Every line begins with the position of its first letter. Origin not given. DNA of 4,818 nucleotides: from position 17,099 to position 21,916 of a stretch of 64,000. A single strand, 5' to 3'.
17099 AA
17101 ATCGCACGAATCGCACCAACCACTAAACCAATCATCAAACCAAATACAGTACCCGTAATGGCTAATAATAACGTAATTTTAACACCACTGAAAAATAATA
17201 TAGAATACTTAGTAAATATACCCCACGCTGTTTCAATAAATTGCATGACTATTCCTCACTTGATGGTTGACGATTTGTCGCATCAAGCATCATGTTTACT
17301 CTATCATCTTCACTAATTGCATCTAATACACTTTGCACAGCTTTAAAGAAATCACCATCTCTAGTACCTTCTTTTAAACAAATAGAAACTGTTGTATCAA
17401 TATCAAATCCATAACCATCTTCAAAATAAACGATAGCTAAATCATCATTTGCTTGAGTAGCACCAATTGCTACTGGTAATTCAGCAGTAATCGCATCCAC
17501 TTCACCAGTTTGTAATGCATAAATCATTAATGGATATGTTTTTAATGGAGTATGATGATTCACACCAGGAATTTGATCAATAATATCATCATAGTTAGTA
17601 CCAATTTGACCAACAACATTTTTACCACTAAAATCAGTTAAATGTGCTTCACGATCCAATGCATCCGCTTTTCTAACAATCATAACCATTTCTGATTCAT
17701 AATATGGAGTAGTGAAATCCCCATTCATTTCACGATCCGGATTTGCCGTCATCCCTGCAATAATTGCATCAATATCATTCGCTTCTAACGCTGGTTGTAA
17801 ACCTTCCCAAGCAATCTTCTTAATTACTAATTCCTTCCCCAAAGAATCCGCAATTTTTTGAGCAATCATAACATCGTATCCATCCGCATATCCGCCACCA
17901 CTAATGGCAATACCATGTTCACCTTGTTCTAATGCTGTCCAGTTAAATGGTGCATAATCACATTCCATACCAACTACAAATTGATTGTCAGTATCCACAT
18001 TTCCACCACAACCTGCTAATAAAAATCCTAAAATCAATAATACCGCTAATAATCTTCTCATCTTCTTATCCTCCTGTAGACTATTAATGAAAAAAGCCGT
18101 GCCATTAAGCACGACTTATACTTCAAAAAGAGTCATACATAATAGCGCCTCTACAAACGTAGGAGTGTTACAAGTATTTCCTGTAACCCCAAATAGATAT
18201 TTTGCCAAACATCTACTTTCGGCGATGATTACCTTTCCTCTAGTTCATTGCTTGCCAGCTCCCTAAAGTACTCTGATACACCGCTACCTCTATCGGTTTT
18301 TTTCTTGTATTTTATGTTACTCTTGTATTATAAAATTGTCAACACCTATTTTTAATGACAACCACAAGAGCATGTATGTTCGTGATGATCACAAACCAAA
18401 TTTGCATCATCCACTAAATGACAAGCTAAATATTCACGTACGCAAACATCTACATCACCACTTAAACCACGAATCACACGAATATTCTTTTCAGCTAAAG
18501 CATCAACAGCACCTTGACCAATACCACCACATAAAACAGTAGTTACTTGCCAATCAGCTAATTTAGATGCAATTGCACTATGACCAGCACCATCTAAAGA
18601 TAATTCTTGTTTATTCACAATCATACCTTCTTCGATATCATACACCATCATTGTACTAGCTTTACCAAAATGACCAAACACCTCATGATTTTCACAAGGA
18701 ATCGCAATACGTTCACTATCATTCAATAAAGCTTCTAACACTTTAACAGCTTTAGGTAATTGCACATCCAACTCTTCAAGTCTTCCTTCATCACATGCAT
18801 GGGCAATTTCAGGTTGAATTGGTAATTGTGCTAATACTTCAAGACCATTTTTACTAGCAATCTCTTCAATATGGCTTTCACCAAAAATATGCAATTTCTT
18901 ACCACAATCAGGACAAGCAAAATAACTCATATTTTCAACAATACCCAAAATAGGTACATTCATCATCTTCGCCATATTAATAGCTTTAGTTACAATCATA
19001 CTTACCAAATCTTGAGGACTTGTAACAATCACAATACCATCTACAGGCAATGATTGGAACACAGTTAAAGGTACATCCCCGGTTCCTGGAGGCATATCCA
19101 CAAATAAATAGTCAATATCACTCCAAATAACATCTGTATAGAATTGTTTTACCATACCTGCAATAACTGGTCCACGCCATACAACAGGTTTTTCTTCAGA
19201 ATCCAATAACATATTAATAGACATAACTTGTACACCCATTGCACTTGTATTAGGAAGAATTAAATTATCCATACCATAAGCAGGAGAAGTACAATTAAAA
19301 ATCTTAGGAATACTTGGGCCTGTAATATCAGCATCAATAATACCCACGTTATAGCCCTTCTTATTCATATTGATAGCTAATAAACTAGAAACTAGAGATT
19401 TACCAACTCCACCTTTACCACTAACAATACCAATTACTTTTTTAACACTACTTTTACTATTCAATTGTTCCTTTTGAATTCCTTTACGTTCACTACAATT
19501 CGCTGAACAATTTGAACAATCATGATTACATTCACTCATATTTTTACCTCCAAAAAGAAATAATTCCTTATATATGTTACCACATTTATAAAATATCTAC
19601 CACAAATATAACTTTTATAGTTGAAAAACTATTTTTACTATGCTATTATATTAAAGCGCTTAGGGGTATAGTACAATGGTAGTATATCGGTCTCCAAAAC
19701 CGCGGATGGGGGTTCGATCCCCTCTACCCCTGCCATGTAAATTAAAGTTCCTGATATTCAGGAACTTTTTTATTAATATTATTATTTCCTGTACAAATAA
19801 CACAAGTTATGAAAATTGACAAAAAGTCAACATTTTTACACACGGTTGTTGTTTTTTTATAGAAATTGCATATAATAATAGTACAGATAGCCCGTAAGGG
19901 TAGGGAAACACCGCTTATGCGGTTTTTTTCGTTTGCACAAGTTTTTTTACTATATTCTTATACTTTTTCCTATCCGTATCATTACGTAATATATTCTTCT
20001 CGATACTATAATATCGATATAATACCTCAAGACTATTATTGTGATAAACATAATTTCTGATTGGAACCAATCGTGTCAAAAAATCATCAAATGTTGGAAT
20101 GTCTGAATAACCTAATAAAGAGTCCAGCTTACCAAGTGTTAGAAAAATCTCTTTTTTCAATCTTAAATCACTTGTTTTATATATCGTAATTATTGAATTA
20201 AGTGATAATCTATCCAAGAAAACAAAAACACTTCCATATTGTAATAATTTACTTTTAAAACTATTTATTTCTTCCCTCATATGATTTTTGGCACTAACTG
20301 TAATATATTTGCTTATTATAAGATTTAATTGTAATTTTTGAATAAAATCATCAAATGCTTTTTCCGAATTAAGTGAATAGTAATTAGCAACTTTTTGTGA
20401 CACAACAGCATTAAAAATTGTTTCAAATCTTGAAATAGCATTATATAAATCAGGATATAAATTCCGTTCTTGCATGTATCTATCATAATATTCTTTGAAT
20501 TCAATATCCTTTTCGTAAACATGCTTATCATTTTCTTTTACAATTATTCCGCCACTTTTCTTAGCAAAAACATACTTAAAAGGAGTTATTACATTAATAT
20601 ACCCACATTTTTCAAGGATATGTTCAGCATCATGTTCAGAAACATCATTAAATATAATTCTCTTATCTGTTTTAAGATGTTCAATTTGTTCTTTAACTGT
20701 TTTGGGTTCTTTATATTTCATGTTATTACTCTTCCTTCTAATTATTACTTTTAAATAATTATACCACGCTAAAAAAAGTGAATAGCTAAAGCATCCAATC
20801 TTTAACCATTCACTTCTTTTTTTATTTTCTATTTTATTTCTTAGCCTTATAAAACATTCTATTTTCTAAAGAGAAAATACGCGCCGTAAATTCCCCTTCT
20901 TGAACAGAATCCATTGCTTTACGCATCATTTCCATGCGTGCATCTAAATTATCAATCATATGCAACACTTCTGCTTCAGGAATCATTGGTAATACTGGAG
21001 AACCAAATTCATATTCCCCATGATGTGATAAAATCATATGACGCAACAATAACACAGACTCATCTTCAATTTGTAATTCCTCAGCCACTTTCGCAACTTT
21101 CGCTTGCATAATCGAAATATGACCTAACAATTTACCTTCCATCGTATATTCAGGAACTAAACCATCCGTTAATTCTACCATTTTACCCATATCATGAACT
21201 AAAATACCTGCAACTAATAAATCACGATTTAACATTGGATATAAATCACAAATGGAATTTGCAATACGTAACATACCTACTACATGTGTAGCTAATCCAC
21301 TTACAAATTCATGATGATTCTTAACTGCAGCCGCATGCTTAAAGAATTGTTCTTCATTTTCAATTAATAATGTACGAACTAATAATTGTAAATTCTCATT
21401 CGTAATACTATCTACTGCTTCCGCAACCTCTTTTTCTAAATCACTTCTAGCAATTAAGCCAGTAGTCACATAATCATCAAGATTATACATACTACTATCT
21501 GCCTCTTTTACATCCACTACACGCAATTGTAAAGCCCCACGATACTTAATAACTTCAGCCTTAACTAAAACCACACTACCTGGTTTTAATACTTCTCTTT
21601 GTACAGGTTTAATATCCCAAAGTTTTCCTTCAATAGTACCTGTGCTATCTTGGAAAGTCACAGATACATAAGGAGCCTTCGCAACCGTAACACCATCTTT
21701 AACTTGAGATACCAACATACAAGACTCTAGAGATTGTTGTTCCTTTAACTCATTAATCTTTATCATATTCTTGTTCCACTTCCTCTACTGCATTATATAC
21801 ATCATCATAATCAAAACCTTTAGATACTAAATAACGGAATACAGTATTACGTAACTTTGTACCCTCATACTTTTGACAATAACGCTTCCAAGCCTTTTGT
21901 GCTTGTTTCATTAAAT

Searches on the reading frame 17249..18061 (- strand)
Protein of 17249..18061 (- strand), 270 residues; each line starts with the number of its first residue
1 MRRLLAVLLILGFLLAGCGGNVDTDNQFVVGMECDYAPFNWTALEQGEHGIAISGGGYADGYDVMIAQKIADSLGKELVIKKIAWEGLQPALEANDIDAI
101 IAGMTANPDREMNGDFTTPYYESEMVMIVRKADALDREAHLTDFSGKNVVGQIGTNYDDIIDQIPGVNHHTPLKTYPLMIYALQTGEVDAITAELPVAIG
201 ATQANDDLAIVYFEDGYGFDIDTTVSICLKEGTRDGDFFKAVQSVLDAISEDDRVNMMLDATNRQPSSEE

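Call 66: search_protein_families(library=pfam, proteins=[window:17249-18061:-])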
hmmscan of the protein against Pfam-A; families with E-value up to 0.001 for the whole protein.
window:17249-18061:- (270 aa): 2 families
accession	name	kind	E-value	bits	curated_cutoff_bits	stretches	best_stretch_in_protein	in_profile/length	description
PF00497.25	SBP_bac_3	-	7.1e-22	78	26.4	1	29-256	2-123/132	Bacterial extracellular solute-binding proteins, family 3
PF10613.14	Lig_chan-Glu_bd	-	9.8e-06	26.1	30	1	81-132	63-114/115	Ligated ion channel L-glutamate- and glycine-binding site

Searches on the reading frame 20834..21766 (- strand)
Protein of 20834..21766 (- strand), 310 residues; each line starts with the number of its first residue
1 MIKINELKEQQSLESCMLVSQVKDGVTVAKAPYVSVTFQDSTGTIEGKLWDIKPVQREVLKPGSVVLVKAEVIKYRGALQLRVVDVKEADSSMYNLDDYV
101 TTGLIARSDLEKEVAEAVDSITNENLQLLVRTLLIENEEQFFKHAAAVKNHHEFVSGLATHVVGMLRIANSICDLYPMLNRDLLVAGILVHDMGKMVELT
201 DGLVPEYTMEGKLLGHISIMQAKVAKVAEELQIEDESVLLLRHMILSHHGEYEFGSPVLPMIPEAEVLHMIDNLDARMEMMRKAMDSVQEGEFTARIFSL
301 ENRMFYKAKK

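Call 12: search_protein_families(library=pfam, proteins=[window:20834-21766:-])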
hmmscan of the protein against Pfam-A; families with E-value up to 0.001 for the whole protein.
window:20834-21766:- (310 aa): 2 families
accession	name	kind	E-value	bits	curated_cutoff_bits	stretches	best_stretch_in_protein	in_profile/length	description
PF01966.28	HD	-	4e-11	43.7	22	1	159-276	2-115/116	HD domain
PF01336.31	tRNA_anti-codon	-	1.5e-07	31.7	27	1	30-87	14-73/75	OB-fold nucleic acid binding domain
